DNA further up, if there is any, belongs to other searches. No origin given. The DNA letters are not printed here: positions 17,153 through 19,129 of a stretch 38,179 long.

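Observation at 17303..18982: Pseudo-receiver + 2 PAS + DAC-fold protein with RHR changed to RHA: sensory c-di-AMP cyclase or a repurposed DAC domain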

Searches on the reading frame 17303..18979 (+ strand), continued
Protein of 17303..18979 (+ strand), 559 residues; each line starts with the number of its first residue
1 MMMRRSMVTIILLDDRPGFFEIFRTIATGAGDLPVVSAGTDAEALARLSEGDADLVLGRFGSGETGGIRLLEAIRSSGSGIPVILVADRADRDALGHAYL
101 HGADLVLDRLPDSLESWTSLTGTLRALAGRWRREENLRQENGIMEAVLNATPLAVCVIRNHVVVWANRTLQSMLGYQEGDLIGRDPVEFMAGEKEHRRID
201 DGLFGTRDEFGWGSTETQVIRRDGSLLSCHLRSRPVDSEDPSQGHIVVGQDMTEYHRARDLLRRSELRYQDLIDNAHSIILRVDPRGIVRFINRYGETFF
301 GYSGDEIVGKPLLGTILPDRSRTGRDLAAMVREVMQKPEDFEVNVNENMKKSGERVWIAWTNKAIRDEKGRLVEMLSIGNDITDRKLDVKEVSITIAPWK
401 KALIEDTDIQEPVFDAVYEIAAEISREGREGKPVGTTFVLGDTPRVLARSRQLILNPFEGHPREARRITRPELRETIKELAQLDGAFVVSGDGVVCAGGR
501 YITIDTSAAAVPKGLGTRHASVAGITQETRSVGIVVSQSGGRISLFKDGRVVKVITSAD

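Call 66: find_homologous_proteins(query=P0120, max_evalue=1e-50)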
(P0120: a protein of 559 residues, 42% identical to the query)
Query P0120 (559 aa): 608 proteins with E <= 1e-50 among 8000 candidates; the best 120 are listed.
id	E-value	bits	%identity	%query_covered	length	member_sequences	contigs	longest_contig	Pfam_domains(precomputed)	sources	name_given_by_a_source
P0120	0.0e+0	1248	100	100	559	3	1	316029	PF08447.19,PF13426.14,PF13188.14,PF02457.22,PF08448.17,PF00989.32,PF00072.31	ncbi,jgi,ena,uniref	ncbi:MAG: PAS domain S-box protein [Methanoregula sp.]|jgi:PAS domain S-box-containing protein|unire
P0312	0.0e+0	1222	97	100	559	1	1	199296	PF08447.19,PF13426.14,PF13188.14,PF02457.22,PF08448.17,PF00989.32,PF00072.31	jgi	jgi:diadenylate cyclase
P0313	0.0e+0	1188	95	100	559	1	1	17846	PF08447.19,PF13426.14,PF13188.14,PF02457.22,PF08448.17,PF00989.32,PF00072.31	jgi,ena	-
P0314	0.0e+0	1153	91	100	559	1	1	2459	PF08447.19,PF13426.14,PF13188.14,PF02457.22,PF08448.17,PF00989.32,PF00072.31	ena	-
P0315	0.0e+0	1148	91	100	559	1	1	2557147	PF08447.19,PF13426.14,PF13188.14,PF02457.22,PF08448.17,PF00989.32,PF00072.31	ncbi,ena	-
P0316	0.0e+0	1120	89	100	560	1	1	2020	PF13426.14,PF13188.14,PF02457.22,PF08448.17,PF00989.32,PF00072.31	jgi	jgi:diadenylate cyclase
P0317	0.0e+0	1118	89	100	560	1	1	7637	PF13426.14,PF13188.14,PF02457.22,PF08448.17,PF00989.32,PF00072.31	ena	-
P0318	0.0e+0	1114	87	100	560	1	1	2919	PF08447.19,PF13426.14,PF13188.14,PF02457.22,PF24820.2,PF08448.17,PF00989.32,PF00072.31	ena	-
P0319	0.0e+0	1111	88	100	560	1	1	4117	PF13426.14,PF13188.14,PF02457.22,PF08448.17,PF00989.32,PF00072.31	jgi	jgi:diadenylate cyclase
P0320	0.0e+0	1110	88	100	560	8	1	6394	PF13426.14,PF13188.14,PF02457.22,PF08448.17,PF00989.32,PF00072.31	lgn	-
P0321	0.0e+0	1109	87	100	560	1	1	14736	PF13426.14,PF13188.14,PF02457.22,PF08448.17,PF00989.32,PF00072.31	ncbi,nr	ncbi:MAG: PAS domain S-box protein [Methanoregula sp.]|nr:PAS domain S-box protein [Methanoregula sp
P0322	0.0e+0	1102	87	100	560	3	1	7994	PF08447.19,PF13426.14,PF13188.14,PF02457.22,PF08448.17,PF00989.32,PF00072.31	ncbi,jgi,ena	ncbi:MAG: PAS domain S-box protein [Methanoregula sp.]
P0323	0.0e+0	1099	86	100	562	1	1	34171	PF13426.14,PF13188.14,PF02457.22,PF08448.17,PF00989.32,PF00072.31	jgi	jgi:PAS domain S-box-containing protein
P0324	0.0e+0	1098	87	100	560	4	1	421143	PF08447.19,PF13426.14,PF13188.14,PF02457.22,PF08448.17,PF00989.32,PF00072.31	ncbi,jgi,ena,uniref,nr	ncbi:MAG: PAS domain S-box protein [Methanoregula sp.]|uniref:PAS domain S-box protein n=1 Tax=Metha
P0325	0.0e+0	1085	84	100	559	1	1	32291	PF08447.19,PF13426.14,PF13188.14,PF02457.22,PF08448.17,PF00989.32,PF00072.31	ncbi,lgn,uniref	ncbi:PAS domain S-box protein [Methanoregula sp.]|uniref:PAS domain S-box protein n=1 Tax=Methanoreg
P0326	0.0e+0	1082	85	100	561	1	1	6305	PF08447.19,PF13426.14,PF13188.14,PF02457.22,PF24820.2,PF08448.17,PF00989.32,PF00072.31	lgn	-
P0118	0.0e+0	1074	84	100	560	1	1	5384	PF13426.14,PF13188.14,PF02457.22,PF08448.17,PF00989.32,PF00072.31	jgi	jgi:diadenylate cyclase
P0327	0.0e+0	1070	83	100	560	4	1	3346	PF08447.19,PF13426.14,PF13188.14,PF02457.22,PF08448.17,PF00989.32,PF00072.31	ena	-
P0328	0.0e+0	1065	83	100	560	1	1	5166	PF08447.19,PF13426.14,PF13188.14,PF02457.22,PF08448.17,PF00989.32,PF00072.31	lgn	-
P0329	0.0e+0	1064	83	100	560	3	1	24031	PF08447.19,PF13426.14,PF13188.14,PF02457.22,PF08448.17,PF00989.32,PF00072.31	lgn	-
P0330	0.0e+0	1064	83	100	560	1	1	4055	PF08447.19,PF13426.14,PF13188.14,PF02457.22,PF08448.17,PF00989.32,PF00072.31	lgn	-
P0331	0.0e+0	1063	83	100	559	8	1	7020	PF08447.19,PF13426.14,PF13188.14,PF02457.22,PF08448.17,PF00989.32,PF00072.31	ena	-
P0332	0.0e+0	1062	82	100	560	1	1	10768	PF08447.19,PF13426.14,PF13188.14,PF02457.22,PF08448.17,PF00989.32,PF00072.31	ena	-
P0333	0.0e+0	1061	82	100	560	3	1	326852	PF13426.14,PF13188.14,PF02457.22,PF00989.32,PF00072.31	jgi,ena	-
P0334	0.0e+0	1061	82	100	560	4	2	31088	PF08447.19,PF13426.14,PF13188.14,PF02457.22,PF08448.17,PF00989.32,PF00072.31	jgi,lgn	jgi:PAS domain S-box-containing protein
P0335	0.0e+0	1060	82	100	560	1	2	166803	PF08447.19,PF13426.14,PF13188.14,PF02457.22,PF08448.17,PF00989.32,PF00072.31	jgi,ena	-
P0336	0.0e+0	1058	82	100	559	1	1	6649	PF08447.19,PF13426.14,PF13188.14,PF02457.22,PF08448.17,PF00989.32,PF00072.31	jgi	jgi:PAS domain S-box-containing protein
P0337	0.0e+0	1057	84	100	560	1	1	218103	PF08447.19,PF13426.14,PF13188.14,PF02457.22,PF24820.2,PF08448.17,PF00989.32,PF00072.31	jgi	-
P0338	0.0e+0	1057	82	100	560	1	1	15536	PF08447.19,PF13426.14,PF13188.14,PF02457.22,PF08448.17,PF00989.32,PF00072.31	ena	-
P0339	0.0e+0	1057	82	100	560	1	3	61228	PF08447.19,PF13426.14,PF13188.14,PF02457.22,PF08448.17,PF00989.32,PF00072.31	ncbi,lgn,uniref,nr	ncbi:PAS domain S-box protein [Methanoregula sp.]|uniref:PAS domain S-box protein n=1 Tax=Methanoreg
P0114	0.0e+0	1056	82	100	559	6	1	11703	PF08447.19,PF13426.14,PF13188.14,PF02457.22,PF08448.17,PF00989.32,PF00072.31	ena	-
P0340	0.0e+0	1054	82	100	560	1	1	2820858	PF08447.19,PF13426.14,PF13188.14,PF02457.22,PF08448.17,PF00989.32,PF00072.31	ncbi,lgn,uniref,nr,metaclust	ncbi:PAS domain S-box protein [Methanoregula formicica]|uniref:Diadenylate cyclase n=1 Tax=Methanore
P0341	0.0e+0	1053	82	100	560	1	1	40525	PF08447.19,PF13426.14,PF13188.14,PF02457.22,PF08448.17,PF00989.32,PF00072.31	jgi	-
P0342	0.0e+0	1052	82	100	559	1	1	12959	PF08447.19,PF13426.14,PF13188.14,PF02457.22,PF08448.17,PF00989.32,PF00072.31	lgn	-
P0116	0.0e+0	1051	82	100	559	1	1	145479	PF08447.19,PF13426.14,PF13188.14,PF02457.22,PF08448.17,PF00989.32,PF00072.31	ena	-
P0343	0.0e+0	1050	81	100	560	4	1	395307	PF13426.14,PF13188.14,PF02457.22,PF08448.17,PF00989.32,PF00072.31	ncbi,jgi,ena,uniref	ncbi:PAS domain S-box protein [Methanoregula sp.]|uniref:PAS domain S-box protein n=1 Tax=Methanoreg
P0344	0.0e+0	1049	82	100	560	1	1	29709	PF08447.19,PF13426.14,PF13188.14,PF02457.22,PF08448.17,PF00989.32,PF00072.31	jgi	jgi:PAS domain S-box-containing protein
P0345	0.0e+0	1048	82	100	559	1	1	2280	PF08447.19,PF13426.14,PF13188.14,PF02457.22,PF08448.17,PF00989.32,PF00072.31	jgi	jgi:diadenylate cyclase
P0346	0.0e+0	1048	81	100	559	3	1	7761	PF08447.19,PF13426.14,PF13188.14,PF02457.22,PF00989.32,PF00072.31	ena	-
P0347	0.0e+0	1047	82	100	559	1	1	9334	PF08447.19,PF13426.14,PF13188.14,PF02457.22,PF08448.17,PF00989.32,PF00072.31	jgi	jgi:diadenylate cyclase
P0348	0.0e+0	1047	81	100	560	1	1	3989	PF13426.14,PF13188.14,PF02457.22,PF24820.2,PF08448.17,PF00989.32,PF00072.31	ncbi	-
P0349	0.0e+0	1044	81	100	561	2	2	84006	PF08447.19,PF13426.14,PF13188.14,PF02457.22,PF08448.17,PF00989.32,PF00072.31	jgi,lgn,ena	-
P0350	0.0e+0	1040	80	100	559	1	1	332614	PF08447.19,PF13426.14,PF13188.14,PF02457.22,PF08448.17,PF00989.32,PF00072.31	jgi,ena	-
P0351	0.0e+0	1021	79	100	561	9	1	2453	PF08447.19,PF13426.14,PF13188.14,PF02457.22,PF24820.2,PF08448.17,PF00989.32,PF00072.31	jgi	-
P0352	0.0e+0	1016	79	100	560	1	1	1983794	PF08447.19,PF13426.14,PF13188.14,PF02457.22,PF08448.17,PF00989.32,PF00072.31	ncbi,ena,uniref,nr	ncbi:PAS domain S-box protein [uncultured Methanoregula sp.]|uniref:PAS domain S-box protein n=1 Tax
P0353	0.0e+0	1016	80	100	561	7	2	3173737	PF08447.19,PF13426.14,PF13188.14,PF02457.22,PF08448.17,PF00989.32,PF00072.31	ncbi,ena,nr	nr:PAS domain S-box protein [uncultured Methanoregula sp.]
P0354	0.0e+0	1013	79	100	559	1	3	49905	PF08447.19,PF13426.14,PF13188.14,PF02457.22,PF08448.17,PF00989.32,PF00072.31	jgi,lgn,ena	-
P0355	4.3e-296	1001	78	100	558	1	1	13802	PF08447.19,PF13426.14,PF13188.14,PF02457.22,PF08448.17,PF00989.32,PF00072.31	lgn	-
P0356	5.3e-296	1001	78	100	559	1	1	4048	PF08447.19,PF13426.14,PF13188.14,PF02457.22,PF08448.17,PF00989.32,PF00072.31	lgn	-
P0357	4.0e-295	998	78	100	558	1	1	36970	PF08447.19,PF13426.14,PF13188.14,PF02457.22,PF08448.17,PF00989.32,PF00072.31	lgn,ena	-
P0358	5.2e-295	997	78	100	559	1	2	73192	PF08447.19,PF13426.14,PF13188.14,PF02457.22,PF08448.17,PF00989.32,PF00072.31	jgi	jgi:diadenylate cyclase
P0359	6.1e-295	997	78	100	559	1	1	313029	PF08447.19,PF13426.14,PF13188.14,PF02457.22,PF08448.17,PF00989.32,PF00072.31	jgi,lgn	jgi:PAS domain S-box-containing protein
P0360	3.2e-294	995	77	100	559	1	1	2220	PF13426.14,PF13188.14,PF02457.22,PF08448.17,PF00989.32,PF00072.31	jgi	jgi:diadenylate cyclase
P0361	1.3e-293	993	78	100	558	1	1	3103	PF08447.19,PF13426.14,PF13188.14,PF02457.22,PF08448.17,PF00989.32,PF00072.31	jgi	jgi:diadenylate cyclase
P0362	1.6e-292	989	77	100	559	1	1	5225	PF08447.19,PF13426.14,PF13188.14,PF02457.22,PF08448.17,PF00989.32,PF00072.31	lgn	-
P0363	2.9e-291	985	78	100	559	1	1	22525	PF13426.14,PF13188.14,PF02457.22,PF24820.2,PF08448.17,PF00989.32,PF00072.31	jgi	-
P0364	1.1e-289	980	77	100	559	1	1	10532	PF13426.14,PF13188.14,PF02457.22,PF08448.17,PF00989.32,PF00072.31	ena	-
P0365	3.2e-289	978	78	100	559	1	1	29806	PF08447.19,PF13426.14,PF13188.14,PF02457.22,PF08448.17,PF00989.32,PF00072.31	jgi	jgi:diadenylate cyclase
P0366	4.5e-289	978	76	100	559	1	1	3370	PF13426.14,PF13188.14,PF02457.22,PF08448.17,PF00989.32,PF00072.31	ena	-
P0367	1.3e-288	976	77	100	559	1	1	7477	PF13426.14,PF13188.14,PF02457.22,PF08448.17,PF00989.32,PF00072.31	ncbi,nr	ncbi:MAG TPA: PAS domain S-box protein [Methanoregula sp.]|nr:PAS domain S-box protein [Methanoregul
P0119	5.3e-288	974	77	100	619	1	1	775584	PF08447.19,PF13426.14,PF13188.14,PF02457.22,PF08448.17,PF00989.32,PF00072.31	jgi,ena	-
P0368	2.0e-287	972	77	100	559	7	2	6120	PF13426.14,PF13188.14,PF02457.22,PF08448.17,PF00989.32,PF00072.31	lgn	-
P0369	1.3e-286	970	76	100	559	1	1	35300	PF13426.14,PF13188.14,PF02457.22,PF08448.17,PF00989.32,PF00072.31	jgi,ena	-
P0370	1.9e-286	969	76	100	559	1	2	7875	PF13426.14,PF13188.14,PF02457.22,PF08448.17,PF00989.32,PF00072.31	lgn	-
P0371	2.1e-286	969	76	100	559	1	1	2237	PF13426.14,PF13188.14,PF02457.22,PF08448.17,PF00989.32,PF00072.31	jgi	jgi:PAS domain S-box-containing protein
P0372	3.4e-286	968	77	100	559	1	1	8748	PF13426.14,PF13188.14,PF02457.22,PF08448.17,PF00989.32,PF00072.31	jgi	jgi:diadenylate cyclase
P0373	4.1e-286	968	76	100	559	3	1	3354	PF13426.14,PF13188.14,PF02457.22,PF08448.17,PF00989.32,PF00072.31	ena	-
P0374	7.3e-286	967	77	100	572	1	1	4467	PF08447.19,PF13426.14,PF13188.14,PF02457.22,PF08448.17,PF00989.32,PF00072.31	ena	-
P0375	1.7e-285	966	76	100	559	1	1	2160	PF13426.14,PF13188.14,PF02457.22,PF08448.17,PF00989.32,PF00072.31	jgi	jgi:PAS domain S-box-containing protein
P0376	1.8e-285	966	76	100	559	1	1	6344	PF13426.14,PF13188.14,PF02457.22,PF24820.2,PF08448.17,PF00989.32,PF00072.31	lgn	-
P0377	3.3e-285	965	77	100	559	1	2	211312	PF13426.14,PF13188.14,PF02457.22,PF08448.17,PF00989.32,PF00072.31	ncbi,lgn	-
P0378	5.3e-285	964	76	100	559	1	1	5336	PF13426.14,PF13188.14,PF02457.22,PF08448.17,PF00989.32,PF00072.31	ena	-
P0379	5.6e-285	964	76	100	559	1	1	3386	PF13426.14,PF13188.14,PF02457.22,PF08448.17,PF00989.32,PF00072.31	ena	-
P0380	7.9e-285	964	76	100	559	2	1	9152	PF13426.14,PF13188.14,PF02457.22,PF08448.17,PF00989.32,PF00072.31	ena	-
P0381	8.2e-285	964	77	100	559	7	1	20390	PF13426.14,PF13188.14,PF02457.22,PF08448.17,PF00989.32,PF00072.31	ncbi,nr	ncbi:MAG: PAS domain S-box protein [Methanoregula sp.]|nr:PAS domain S-box protein [Methanoregula sp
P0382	1.1e-284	963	77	100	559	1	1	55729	PF13426.14,PF13188.14,PF02457.22,PF24820.2,PF08448.17,PF00989.32,PF00072.31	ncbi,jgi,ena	ncbi:MAG: PAS domain S-box protein [Methanoregula sp.]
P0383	1.3e-284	963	76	100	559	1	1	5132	PF13426.14,PF13188.14,PF02457.22,PF08448.17,PF00989.32,PF00072.31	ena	-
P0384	2.3e-284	962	76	100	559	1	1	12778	PF13426.14,PF13188.14,PF02457.22,PF08448.17,PF00989.32,PF00072.31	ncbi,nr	ncbi:MAG: PAS domain S-box protein [Methanoregula sp.]|nr:PAS domain S-box protein [Methanoregula sp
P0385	2.4e-284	962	75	100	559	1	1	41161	PF13426.14,PF13188.14,PF02457.22,PF08448.17,PF00989.32,PF00072.31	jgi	jgi:diadenylate cyclase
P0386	2.6e-284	962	76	100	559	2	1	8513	PF13426.14,PF13188.14,PF02457.22,PF08448.17,PF00989.32,PF00072.31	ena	-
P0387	3.6e-284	961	77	100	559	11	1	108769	PF13426.14,PF13188.14,PF02457.22,PF24820.2,PF08448.17,PF00989.32,PF00072.31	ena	-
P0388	5.0e-284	961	76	100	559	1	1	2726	PF13426.14,PF13188.14,PF02457.22,PF08448.17,PF00989.32,PF00072.31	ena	-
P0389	5.2e-284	961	76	100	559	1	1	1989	PF13426.14,PF13188.14,PF02457.22,PF08448.17,PF00989.32,PF00072.31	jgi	-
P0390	5.5e-284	961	77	100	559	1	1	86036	PF08447.19,PF13426.14,PF13188.14,PF02457.22,PF24820.2,PF08448.17,PF00989.32,PF00072.31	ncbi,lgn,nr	ncbi:MAG: PAS domain S-box protein [Methanoregula sp.]|nr:PAS domain S-box protein [Methanoregula sp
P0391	8.1e-284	960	75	100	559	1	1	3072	PF08447.19,PF13426.14,PF13188.14,PF02457.22,PF08448.17,PF00989.32,PF00072.31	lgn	-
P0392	1.4e-283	960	76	100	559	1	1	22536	PF13426.14,PF13188.14,PF02457.22,PF24820.2,PF08448.17,PF00989.32,PF00072.31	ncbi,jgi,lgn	ncbi:MAG: PAS domain S-box protein [Methanoregula sp.]|jgi:PAS domain S-box-containing protein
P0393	1.7e-283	959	76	100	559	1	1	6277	PF13426.14,PF13188.14,PF02457.22,PF08448.17,PF00989.32,PF00072.31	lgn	-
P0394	2.1e-283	959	76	100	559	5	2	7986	PF13426.14,PF13188.14,PF02457.22,PF24820.2,PF08448.17,PF00989.32,PF00072.31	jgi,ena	-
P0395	2.7e-283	959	76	100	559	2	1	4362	PF08447.19,PF13426.14,PF13188.14,PF02457.22,PF24820.2,PF08448.17,PF00989.32,PF00072.31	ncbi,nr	ncbi:MAG: PAS domain S-box protein [Methanoregula sp.]|nr:PAS domain S-box protein [Methanoregula sp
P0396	6.7e-283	957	76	100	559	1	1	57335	PF13426.14,PF13188.14,PF02457.22,PF24820.2,PF08448.17,PF00989.32,PF00072.31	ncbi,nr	ncbi:MAG: PAS domain S-box protein [Methanoregula sp.]|nr:PAS domain S-box protein [Methanoregula sp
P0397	7.5e-283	957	75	100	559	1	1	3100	PF08447.19,PF13426.14,PF13188.14,PF02457.22,PF24820.2,PF08448.17,PF00989.32,PF00072.31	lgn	-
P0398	9.8e-283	957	76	100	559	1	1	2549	PF08447.19,PF13426.14,PF13188.14,PF02457.22,PF24820.2,PF08448.17,PF00989.32,PF00072.31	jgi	-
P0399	1.1e-282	957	75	100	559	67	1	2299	PF08447.19,PF13426.14,PF13188.14,PF02457.22,PF08448.17,PF00989.32,PF00072.31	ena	-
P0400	1.6e-282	956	75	100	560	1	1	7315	PF08447.19,PF13426.14,PF13188.14,PF02457.22,PF08448.17,PF00989.32,PF00072.31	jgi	jgi:PAS domain S-box-containing protein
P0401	2.1e-282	956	74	100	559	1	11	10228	PF08447.19,PF13426.14,PF13188.14,PF02457.22,PF08448.17,PF00989.32,PF00072.31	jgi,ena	jgi:PAS domain S-box-containing protein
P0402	2.8e-282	955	80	92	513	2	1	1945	PF08447.19,PF13426.14,PF13188.14,PF08448.17,PF00989.32,PF00072.31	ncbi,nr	ncbi:MAG TPA: PAS domain S-box protein, partial [Methanoregula sp.]|nr:PAS domain S-box protein [Met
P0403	3.3e-282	955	77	100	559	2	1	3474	PF13426.14,PF13188.14,PF02457.22,PF08448.17,PF00989.32,PF00072.31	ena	-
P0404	4.0e-282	955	75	100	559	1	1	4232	PF08447.19,PF13426.14,PF13188.14,PF02457.22,PF08448.17,PF00989.32,PF00072.31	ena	-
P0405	4.3e-282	955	75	100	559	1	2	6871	PF08447.19,PF13426.14,PF13188.14,PF02457.22,PF08448.17,PF00989.32,PF00072.31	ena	-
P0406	4.9e-282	954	75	100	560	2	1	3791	PF13426.14,PF13188.14,PF02457.22,PF08448.17,PF00989.32,PF00072.31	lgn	-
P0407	6.8e-282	954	76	100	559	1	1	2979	PF08447.19,PF13426.14,PF13188.14,PF02457.22,PF08448.17,PF00989.32,PF00072.31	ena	-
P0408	7.8e-282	954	76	100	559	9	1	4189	PF08447.19,PF13426.14,PF13188.14,PF02457.22,PF08448.17,PF00989.32,PF00072.31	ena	-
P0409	1.0e-281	953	76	100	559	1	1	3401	PF13426.14,PF13188.14,PF02457.22,PF08448.17,PF00989.32,PF00072.31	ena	-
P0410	1.2e-281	953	76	100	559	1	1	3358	PF13426.14,PF13188.14,PF02457.22,PF08448.17,PF00989.32,PF00072.31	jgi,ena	jgi:PAS domain S-box-containing protein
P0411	1.3e-281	953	74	100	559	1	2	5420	PF08447.19,PF13426.14,PF13188.14,PF02457.22,PF08448.17,PF00989.32,PF00072.31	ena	-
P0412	1.5e-281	953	74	100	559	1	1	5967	PF08447.19,PF13426.14,PF13188.14,PF02457.22,PF08448.17,PF00989.32,PF00072.31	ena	-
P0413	3.6e-281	952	75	100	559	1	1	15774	PF08447.19,PF13426.14,PF13188.14,PF02457.22,PF24820.2,PF08448.17,PF00989.32,PF00072.31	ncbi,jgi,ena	ncbi:MAG: PAS domain S-box protein [Methanomicrobiales archaeon]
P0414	3.9e-281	951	74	100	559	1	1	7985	PF08447.19,PF13426.14,PF13188.14,PF02457.22,PF08448.17,PF00989.32,PF00072.31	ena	-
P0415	6.3e-281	951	76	100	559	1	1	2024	PF08447.19,PF13426.14,PF13188.14,PF02457.22,PF08448.17,PF00989.32,PF00072.31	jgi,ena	jgi:PAS domain S-box-containing protein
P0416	1.2e-280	950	75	100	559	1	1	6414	PF13426.14,PF13188.14,PF02457.22,PF08448.17,PF00989.32,PF00072.31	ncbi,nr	ncbi:MAG: PAS domain S-box protein [Methanoregula sp.]|nr:PAS domain S-box protein [Methanoregula sp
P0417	1.7e-280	949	75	100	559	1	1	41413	PF13426.14,PF13188.14,PF02457.22,PF08448.17,PF00989.32,PF00072.31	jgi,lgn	jgi:PAS domain S-box-containing protein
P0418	2.4e-280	949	74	100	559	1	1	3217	PF08447.19,PF13426.14,PF13188.14,PF02457.22,PF08448.17,PF00989.32,PF00072.31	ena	-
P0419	2.8e-280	949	74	100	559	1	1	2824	PF08447.19,PF13426.14,PF13188.14,PF02457.22,PF08448.17,PF00989.32,PF00072.31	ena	-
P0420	4.0e-280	948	74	100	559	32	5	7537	PF08447.19,PF13426.14,PF13188.14,PF02457.22,PF08448.17,PF00989.32,PF00072.31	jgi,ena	jgi:PAS domain S-box-containing protein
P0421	4.0e-280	948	75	100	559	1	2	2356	PF08447.19,PF13426.14,PF13188.14,PF02457.22,PF08448.17,PF00989.32,PF00072.31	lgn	-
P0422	8.6e-280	947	75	100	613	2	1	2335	PF13426.14,PF13188.14,PF02457.22,PF08448.17,PF00989.32,PF00072.31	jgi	jgi:PAS domain S-box-containing protein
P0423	1.2e-279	947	75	100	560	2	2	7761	PF08447.19,PF13426.14,PF13188.14,PF02457.22,PF08448.17,PF00989.32,PF00072.31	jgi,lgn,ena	-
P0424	1.2e-279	947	73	100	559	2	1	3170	PF08447.19,PF13426.14,PF13188.14,PF02457.22,PF08448.17,PF00989.32,PF00072.31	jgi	jgi:diadenylate cyclase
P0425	1.5e-279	946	74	100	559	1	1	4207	PF08447.19,PF13426.14,PF13188.14,PF02457.22,PF08448.17,PF00989.32,PF00072.31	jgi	jgi:diadenylate cyclase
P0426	2.7e-279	945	75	100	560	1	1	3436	PF08447.19,PF13426.14,PF13188.14,PF02457.22,PF08448.17,PF00989.32,PF00072.31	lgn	-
